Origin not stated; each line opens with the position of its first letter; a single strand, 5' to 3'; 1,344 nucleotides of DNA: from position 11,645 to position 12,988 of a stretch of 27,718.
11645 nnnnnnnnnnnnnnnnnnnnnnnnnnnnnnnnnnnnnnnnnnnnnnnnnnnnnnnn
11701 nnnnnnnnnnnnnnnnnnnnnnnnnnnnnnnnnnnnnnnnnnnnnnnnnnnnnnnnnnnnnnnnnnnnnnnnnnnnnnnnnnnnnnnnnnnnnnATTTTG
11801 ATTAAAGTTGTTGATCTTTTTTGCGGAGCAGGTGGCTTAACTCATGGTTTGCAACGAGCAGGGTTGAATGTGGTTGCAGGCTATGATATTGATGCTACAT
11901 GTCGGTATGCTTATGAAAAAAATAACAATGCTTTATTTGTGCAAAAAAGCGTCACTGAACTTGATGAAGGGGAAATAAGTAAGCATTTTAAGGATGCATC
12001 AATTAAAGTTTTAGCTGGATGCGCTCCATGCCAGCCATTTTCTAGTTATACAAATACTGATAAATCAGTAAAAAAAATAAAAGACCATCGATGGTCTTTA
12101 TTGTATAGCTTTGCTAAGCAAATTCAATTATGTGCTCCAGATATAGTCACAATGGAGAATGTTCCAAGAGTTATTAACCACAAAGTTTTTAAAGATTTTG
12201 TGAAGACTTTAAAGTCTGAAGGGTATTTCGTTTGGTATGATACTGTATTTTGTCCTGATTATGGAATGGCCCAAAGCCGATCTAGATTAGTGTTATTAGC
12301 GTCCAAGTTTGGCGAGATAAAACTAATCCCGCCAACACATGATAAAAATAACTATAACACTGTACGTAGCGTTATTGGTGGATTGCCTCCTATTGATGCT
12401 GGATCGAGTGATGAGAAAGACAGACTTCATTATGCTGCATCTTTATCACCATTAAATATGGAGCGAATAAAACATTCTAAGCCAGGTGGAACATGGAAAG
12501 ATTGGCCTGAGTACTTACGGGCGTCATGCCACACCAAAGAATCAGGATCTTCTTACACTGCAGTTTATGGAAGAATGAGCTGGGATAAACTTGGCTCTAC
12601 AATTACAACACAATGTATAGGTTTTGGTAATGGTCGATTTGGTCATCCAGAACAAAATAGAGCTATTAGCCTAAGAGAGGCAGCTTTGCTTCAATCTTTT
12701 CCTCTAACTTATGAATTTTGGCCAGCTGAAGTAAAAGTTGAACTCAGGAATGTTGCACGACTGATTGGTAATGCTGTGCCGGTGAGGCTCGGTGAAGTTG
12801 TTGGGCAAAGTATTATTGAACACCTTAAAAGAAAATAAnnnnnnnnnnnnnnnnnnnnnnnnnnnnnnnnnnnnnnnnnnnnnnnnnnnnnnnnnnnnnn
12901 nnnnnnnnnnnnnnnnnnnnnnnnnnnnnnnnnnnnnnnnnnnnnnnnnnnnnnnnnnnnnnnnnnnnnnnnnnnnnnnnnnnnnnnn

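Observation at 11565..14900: Two-gene C5-methyltransferase plus GHKL-ATPase/nuclease module in the P2-type cargo hotspot: candidate undescribed ATP-dependent restriction-like defence system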

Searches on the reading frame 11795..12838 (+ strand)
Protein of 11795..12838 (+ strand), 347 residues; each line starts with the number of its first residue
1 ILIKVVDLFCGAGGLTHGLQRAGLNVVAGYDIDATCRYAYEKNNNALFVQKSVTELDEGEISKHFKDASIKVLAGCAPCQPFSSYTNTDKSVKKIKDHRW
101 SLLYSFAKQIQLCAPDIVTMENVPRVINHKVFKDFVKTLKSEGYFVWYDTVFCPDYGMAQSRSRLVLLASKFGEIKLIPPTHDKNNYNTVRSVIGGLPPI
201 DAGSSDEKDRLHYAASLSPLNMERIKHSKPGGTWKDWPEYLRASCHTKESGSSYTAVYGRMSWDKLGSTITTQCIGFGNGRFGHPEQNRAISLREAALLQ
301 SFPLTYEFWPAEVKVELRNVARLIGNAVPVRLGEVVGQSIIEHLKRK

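Call 3: search_protein_families(library=pfam, proteins=[window:11798-12838:+], max_evalue=0.1)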
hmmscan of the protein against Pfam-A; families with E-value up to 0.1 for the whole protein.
window:11798-12838:+ (346 aa): 4 families
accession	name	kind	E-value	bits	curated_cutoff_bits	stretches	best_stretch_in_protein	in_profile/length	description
PF00145.23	DNA_methylase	-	4.7e-57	194.3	22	1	2-340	1-323/324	C-5 cytosine-specific DNA methylase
PF09445.16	Methyltransf_15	-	0.0017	18.4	22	1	3-70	3-68/165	RNA cap guanine-N2 methyltransferase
PF13649.12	Methyltransf_25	-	0.029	15.5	27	1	4-57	1-60/97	Methyltransferase domain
PF13847.12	Methyltransf_31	-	0.061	13.5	27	0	3-71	6-77/145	Methyltransferase domain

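Call 4: search_protein_families(library=padloc, proteins=[window:11798-12838:+], max_evalue=0.1)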
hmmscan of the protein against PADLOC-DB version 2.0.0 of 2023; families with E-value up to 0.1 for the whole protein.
window:11798-12838:+ (346 aa): 57 families (the best 25 are shown)
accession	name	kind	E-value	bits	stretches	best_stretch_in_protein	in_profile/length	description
PDLC02651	DrmMII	-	2.2e-90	301.3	1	3-343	4-357/371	DrmMII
PDLC03378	MTase_II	-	2.8e-87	291.2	1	2-345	3-332/344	Type II methyltransferase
PDLC00033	DruM2|DruM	-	1.3e-70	236.6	1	2-344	22-365/368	DNA cytosine methylase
PDLC03234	MTase_II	-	1.1e-67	226.9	2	1-213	4-219/375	Type II methyltransferase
PDLC03326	MTase_II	-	1.5e-49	167.3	1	3-344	6-377/412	Type II methyltransferase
PDLC03237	MTase_II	-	1.1e-47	160.6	2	4-179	796-978/1036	Type II methyltransferase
PDLC03272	MTase_II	-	2.2e-43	146.9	1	1-345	74-392/407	Type II methyltransferase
PDLC02649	DrmMII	-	6.6e-33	112.3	3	60-217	104-267/422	DrmMII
PDLC03330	MTase_II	-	8.1e-33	111.8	1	4-344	101-427/430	Type II methyltransferase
PDLC00026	DruM2|DruM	-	5.1e-32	109.7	1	3-345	6-320/336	DNA cytosine methylase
PDLC02648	DrmMII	-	4.1e-31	106.3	2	3-177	23-233/468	DrmMII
PDLC02650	DrmMII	-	4.7e-31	106.1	2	134-339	207-414/435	DrmMII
PDLC03270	MTase_II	-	9.7e-31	105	2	2-184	1-176/309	Type II methyltransferase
PDLC03279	MTase_II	-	2.1e-30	103.6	2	3-184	4-189/587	Type II methyltransferase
PDLC02656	DrmMII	-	2.4e-30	103.8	2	251-345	383-471/491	DrmMII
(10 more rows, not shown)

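Call 5: search_protein_families(library=ncbifam, proteins=[window:11798-12838:+], max_evalue=0.1)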
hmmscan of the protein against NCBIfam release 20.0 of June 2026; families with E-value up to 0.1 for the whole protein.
window:11798-12838:+ (346 aa): 2 families
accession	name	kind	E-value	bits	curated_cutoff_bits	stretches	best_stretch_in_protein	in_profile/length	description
TIGR00675.1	dcm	superfamily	3.9e-34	118.8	100.65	1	4-338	1-328/329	DNA (cytosine-5-)-methyltransferase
NF007772.0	PRK10458.1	subfamily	0.0011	17.6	710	1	3-145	90-254/472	DNA cytosine methylase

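Call 16: find_homologous_proteins(query=window:11795-12838:+, max_evalue=1e-30)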
Query window:11795-12838:+ (347 aa): 8000 proteins with E <= 1e-30 among 8000 candidates; the best 120 are listed.
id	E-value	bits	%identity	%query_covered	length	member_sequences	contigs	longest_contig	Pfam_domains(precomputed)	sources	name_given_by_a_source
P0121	6.4e-237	803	100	100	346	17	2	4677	PF00145.24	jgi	-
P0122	2.6e-213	725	89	99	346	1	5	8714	PF00145.24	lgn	-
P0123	3.1e-213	725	89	100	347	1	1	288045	PF00145.24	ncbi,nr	ncbi:TPA: DNA (cytosine-5-)-methyltransferase [Enterobacter asburiae]|nr:DNA (cytosine-5-)-methyltra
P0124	9.3e-213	724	89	99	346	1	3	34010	PF00145.24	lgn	-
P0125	7.3e-211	717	88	100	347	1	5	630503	PF00145.24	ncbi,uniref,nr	ncbi:DNA cytosine methyltransferase [Cronobacter sakazakii]|uniref:DNA cytosine methyltransferase n=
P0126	2.2e-210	716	88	99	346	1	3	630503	PF00145.24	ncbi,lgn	-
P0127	1.4e-209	713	86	99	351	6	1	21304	PF00145.24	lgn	-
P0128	5.1e-209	711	87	100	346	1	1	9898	PF00145.24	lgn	-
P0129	1.8e-208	709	87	99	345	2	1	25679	PF00145.24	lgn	-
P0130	2.9e-206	702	86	100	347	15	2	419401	PF00145.24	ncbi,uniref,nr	ncbi:DNA cytosine methyltransferase [Enterobacter kobei]|uniref:DNA cytosine methyltransferase n=1 T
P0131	6.4e-188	642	78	100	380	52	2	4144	PF00145.24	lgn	-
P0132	4.6e-185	633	77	100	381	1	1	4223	PF00145.24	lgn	-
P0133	7.3e-183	625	77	100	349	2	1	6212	PF00145.24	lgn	-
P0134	7.4e-182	622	77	99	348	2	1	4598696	PF00145.24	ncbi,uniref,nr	ncbi:DNA cytosine methyltransferase [Pantoea sp. B623]|uniref:DNA cytosine methyltransferase n=1 Tax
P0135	1.6e-181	621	76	99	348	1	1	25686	PF00145.24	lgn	-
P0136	3.5e-181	620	75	99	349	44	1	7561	PF00145.24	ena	-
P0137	3.4e-179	613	76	99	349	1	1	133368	PF00145.24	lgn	-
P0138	1.3e-175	601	74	99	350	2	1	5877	PF00145.24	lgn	-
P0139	3.1e-175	600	73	98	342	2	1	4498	PF00145.24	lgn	-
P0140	5.6e-173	593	72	99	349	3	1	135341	PF00145.24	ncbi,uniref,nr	ncbi:DNA cytosine methyltransferase [Rosenbergiella epipactidis]|uniref:DNA cytosine methyltransfera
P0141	1.0e-168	579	71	99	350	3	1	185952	PF00145.24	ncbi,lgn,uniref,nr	ncbi:DNA cytosine methyltransferase [Serratia fonticola]|uniref:DNA cytosine methyltransferase n=1 T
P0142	3.2e-166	571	70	99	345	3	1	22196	PF00145.24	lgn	-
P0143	8.6e-166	569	70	99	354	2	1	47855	PF00145.24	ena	-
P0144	1.7e-164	565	68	99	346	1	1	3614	PF00145.24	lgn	-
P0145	2.5e-164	564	68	99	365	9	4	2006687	PF00145.24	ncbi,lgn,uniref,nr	ncbi:DNA cytosine methyltransferase [Providencia rettgeri]|uniref:DNA cytosine methyltransferase n=1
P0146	2.6e-163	561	69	99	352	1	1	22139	PF00145.24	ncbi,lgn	-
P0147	9.7e-163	559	69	99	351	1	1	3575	PF00145.24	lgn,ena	-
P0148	1.8e-162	558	69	99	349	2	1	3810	PF00145.24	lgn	-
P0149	9.8e-160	549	70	99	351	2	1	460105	PF00145.24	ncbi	ncbi:DNA cytosine methyltransferase [Vibrio parahaemolyticus]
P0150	2.5e-157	541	67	99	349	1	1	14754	PF00145.24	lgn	-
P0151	1.4e-156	539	67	100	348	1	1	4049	PF00145.24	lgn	-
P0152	2.4e-156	538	67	99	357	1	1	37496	PF00145.24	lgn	-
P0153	3.0e-156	538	67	99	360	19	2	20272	PF00145.24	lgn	-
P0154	5.6e-155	534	65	99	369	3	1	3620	PF00145.24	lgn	-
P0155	1.3e-154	532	66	99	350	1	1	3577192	PF00145.24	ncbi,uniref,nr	ncbi:DNA cytosine methyltransferase [Photobacterium sp. TY1-4]|uniref:DNA cytosine methyltransferase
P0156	1.4e-154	532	66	99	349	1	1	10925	PF00145.24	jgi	jgi:DNA (cytosine-5)-methyltransferase 1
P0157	3.9e-154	531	66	99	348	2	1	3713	PF00145.24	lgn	-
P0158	4.7e-154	531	66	99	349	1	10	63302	PF00145.24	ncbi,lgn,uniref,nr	ncbi:DNA-cytosine methyltransferase [Vibrio mediterranei AK1]|uniref:DNA cytosine methyltransferase 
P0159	8.1e-154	530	65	99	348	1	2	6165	PF00145.24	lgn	-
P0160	9.7e-154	530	65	100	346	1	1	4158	PF00145.24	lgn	-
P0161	3.2e-153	528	67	99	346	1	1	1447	PF00145.24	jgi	jgi:DNA (cytosine-5)-methyltransferase 1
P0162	6.9e-153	527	65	99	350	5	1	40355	PF00145.24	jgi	jgi:DNA (cytosine-5)-methyltransferase 1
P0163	3.5e-152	524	65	99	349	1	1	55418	PF00145.24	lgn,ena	-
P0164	6.4e-152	524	65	99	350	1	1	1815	PF00145.24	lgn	-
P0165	4.7e-151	521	65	99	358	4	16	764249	PF00145.24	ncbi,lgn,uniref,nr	ncbi:DNA cytosine methyltransferase [Vibrio cholerae]|uniref:DNA cytosine methyltransferase n=1 Tax=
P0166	7.8e-151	520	65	99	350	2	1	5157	PF00145.24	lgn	-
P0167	9.2e-151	520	64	99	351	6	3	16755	PF00145.24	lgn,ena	-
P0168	1.2e-150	519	65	99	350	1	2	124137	PF00145.24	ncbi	ncbi:DNA cytosine methyltransferase [Vibrio splendidus]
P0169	2.2e-150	518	64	99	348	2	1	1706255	PF00145.24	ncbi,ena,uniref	ncbi:DNA cytosine methyltransferase [Vibrio fortis]|uniref:DNA cytosine methyltransferase n=1 Tax=Vi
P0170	3.5e-149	515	65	99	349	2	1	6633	PF00145.24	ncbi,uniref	ncbi:DNA cytosine methyltransferase [Idiomarina abyssalis]|uniref:DNA cytosine methyltransferase n=1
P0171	6.5e-147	507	64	99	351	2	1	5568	PF00145.24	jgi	-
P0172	3.1e-145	502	63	99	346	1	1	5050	PF00145.24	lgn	-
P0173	5.5e-143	494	62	99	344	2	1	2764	PF00145.24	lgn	-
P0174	5.6e-143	494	62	99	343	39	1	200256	PF00145.24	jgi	-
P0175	2.9e-142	492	61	99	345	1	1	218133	PF00145.24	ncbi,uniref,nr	ncbi:DNA (cytosine-5-)-methyltransferase [Pectobacterium odoriferum]|uniref:DNA cytosine methyltrans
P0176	4.3e-142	491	62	99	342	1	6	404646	PF00145.24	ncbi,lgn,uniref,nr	ncbi:TPA: DNA cytosine methyltransferase [Yersinia enterocolitica]|uniref:DNA cytosine methyltransfe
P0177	4.4e-142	491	61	99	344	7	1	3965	PF00145.24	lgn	-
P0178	8.2e-142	490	61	99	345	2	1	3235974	PF00145.24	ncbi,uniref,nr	ncbi:DNA cytosine methyltransferase [Pectobacterium polaris]|uniref:DNA cytosine methyltransferase n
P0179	8.4e-142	490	62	99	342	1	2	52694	PF00145.24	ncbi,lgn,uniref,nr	ncbi:DNA cytosine methyltransferase [Buttiauxella sp. A2-C1_F]|uniref:DNA cytosine methyltransferase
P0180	2.5e-141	489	63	99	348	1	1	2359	PF00145.24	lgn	-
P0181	7.5e-141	487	63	99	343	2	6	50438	PF00145.24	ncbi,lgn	ncbi:MAG: DNA cytosine methyltransferase [Acinetobacter sp.]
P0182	1.1e-140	487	62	100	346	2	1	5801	PF00145.24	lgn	-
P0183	1.9e-140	486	61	99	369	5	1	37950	PF00145.24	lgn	-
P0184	2.0e-140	486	61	99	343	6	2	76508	PF00145.24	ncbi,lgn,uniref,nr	ncbi:DNA cytosine methyltransferase [Atlantibacter hermannii]|uniref:DNA cytosine methyltransferase 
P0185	2.3e-140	486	62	99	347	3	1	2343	PF00145.24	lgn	-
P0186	2.8e-140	485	63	99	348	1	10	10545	PF00145.24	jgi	jgi:DNA (cytosine-5)-methyltransferase 1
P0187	2.5e-139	482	60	99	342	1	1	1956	PF00145.24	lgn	-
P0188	4.4e-139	481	62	97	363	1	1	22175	PF00145.24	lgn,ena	-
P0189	6.6e-139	481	61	99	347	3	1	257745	PF00145.24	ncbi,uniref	ncbi:DNA cytosine methyltransferase [Aeromonas salmonicida]|uniref:DNA cytosine methyltransferase n=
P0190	1.9e-138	479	60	99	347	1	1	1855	PF00145.24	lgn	-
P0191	2.7e-138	479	62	99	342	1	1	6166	PF00145.24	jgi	jgi:DNA (cytosine-5)-methyltransferase 1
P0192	5.0e-138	478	61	98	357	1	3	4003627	PF00145.24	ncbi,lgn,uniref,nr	ncbi:DNA cytosine methyltransferase [Vibrio spartinae]|uniref:Cytosine-specific methyltransferase n=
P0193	8.5e-138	477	61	99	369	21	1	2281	PF00145.24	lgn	-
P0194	8.6e-138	477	60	99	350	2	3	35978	PF00145.24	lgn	-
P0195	1.7e-137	476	62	99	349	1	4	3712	PF00145.24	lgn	-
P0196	2.3e-137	476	62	99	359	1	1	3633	PF00145.24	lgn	-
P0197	4.4e-137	475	62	98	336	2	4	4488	PF00145.24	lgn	-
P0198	6.1e-137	474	63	99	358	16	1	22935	PF00145.24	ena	-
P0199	8.5e-137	474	60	99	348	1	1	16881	PF00145.24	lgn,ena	-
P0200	8.9e-137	474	60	100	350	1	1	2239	PF00145.24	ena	-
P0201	2.3e-136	472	58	99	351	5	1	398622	PF00145.24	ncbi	ncbi:DNA cytosine methyltransferase [Vibrio harveyi]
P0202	2.5e-136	472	60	99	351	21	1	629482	PF00145.24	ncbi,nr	ncbi:DNA cytosine methyltransferase [Photobacterium damselae]|nr:DNA cytosine methyltransferase [Pho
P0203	2.7e-136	472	61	99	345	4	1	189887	PF00145.24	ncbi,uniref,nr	ncbi:DNA cytosine methyltransferase [Aeromonas caviae]|uniref:DNA cytosine methyltransferase n=1 Tax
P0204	4.9e-136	471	61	97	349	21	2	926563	PF00145.24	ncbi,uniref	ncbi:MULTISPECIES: DNA cytosine methyltransferase [unclassified Aeromonas]|uniref:DNA cytosine methy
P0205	5.2e-136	471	61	99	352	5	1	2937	PF00145.24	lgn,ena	-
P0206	5.8e-136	471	60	99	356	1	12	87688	PF00145.24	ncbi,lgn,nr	ncbi:DNA (cytosine-5-)-methyltransferase [Vibrio vulnificus]|nr:DNA cytosine methyltransferase [Vibr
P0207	6.4e-136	471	61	99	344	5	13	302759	PF00145.24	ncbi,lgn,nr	ncbi:DNA cytosine methyltransferase [Vibrio cholerae]|nr:DNA (cytosine-5-)-methyltransferase [Vibrio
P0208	8.2e-136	471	60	99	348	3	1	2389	PF00145.24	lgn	-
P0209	1.2e-135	470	61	99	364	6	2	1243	PF00145.24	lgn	-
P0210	1.2e-135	470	61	99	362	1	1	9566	PF00145.24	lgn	-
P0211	1.9e-135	469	60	98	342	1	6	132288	PF00145.24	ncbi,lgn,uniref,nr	ncbi:DNA (cytosine-5-)-methyltransferase [Photobacterium damselae]|uniref:DNA (Cytosine-5-)-methyltr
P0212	2.0e-135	469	59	99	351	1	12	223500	PF00145.24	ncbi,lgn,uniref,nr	ncbi:TPA: DNA (cytosine-5-)-methyltransferase [Pasteurella multocida]|uniref:DNA cytosine methyltran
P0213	2.3e-135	469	60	99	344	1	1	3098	PF00145.24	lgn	-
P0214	2.3e-135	469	58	99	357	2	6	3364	PF00145.24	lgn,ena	-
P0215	2.7e-135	469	60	99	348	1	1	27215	PF00145.24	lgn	-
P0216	3.1e-135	469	60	98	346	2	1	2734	PF00145.24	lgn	-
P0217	3.9e-135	468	58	99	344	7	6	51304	PF00145.24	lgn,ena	-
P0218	4.0e-135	468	60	99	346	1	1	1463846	PF00145.24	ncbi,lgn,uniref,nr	ncbi:DNA cytosine methyltransferase [Vibrio sp. CyArs1]|uniref:DNA cytosine methyltransferase n=1 Ta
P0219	4.1e-135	468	59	99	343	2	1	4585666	PF00145.24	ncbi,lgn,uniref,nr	ncbi:DNA (cytosine-5-)-methyltransferase [Marinomonas primoryensis]|uniref:Cytosine-specific methylt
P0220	4.5e-135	468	61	98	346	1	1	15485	PF00145.24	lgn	-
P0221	4.7e-135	468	61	98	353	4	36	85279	PF00145.24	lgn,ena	-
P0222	5.9e-135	468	58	99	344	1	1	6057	PF00145.24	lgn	-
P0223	1.3e-134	467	61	99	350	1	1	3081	PF00145.24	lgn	-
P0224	1.4e-134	467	60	99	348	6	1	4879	PF00145.24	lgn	-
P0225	2.1e-134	466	59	99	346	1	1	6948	PF00145.24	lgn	-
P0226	2.3e-134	466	58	99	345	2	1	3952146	PF00145.24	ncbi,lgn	-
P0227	2.8e-134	466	59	99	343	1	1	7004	PF00145.24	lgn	-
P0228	3.1e-134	465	58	99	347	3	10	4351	PF00145.24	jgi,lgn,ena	-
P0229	3.2e-134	465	60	99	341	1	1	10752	PF00145.24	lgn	-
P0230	5.4e-134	465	59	98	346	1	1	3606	PF00145.24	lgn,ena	-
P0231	5.8e-134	464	58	99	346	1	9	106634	PF00145.24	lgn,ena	-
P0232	7.1e-134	464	59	99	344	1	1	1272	PF00145.24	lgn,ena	-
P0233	9.1e-134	464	59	99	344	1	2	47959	PF00145.24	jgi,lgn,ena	-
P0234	9.6e-134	464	59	99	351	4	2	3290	PF00145.24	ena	-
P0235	1.3e-133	463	60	99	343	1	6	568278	PF00145.24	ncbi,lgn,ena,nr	ncbi:TPA: DNA cytosine methyltransferase [Vibrio parahaemolyticus]|nr:DNA cytosine methyltransferase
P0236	1.3e-133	463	61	99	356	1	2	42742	PF00145.24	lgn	-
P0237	1.6e-133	463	60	99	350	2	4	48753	PF00145.24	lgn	-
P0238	1.8e-133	463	60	99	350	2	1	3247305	PF00145.24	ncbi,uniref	ncbi:DNA cytosine methyltransferase [Oceanimonas smirnovii]|uniref:DNA cytosine methyltransferase n=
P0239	2.0e-133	463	57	99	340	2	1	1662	PF00145.24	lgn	-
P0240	2.8e-133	462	60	99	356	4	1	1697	PF00145.24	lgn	-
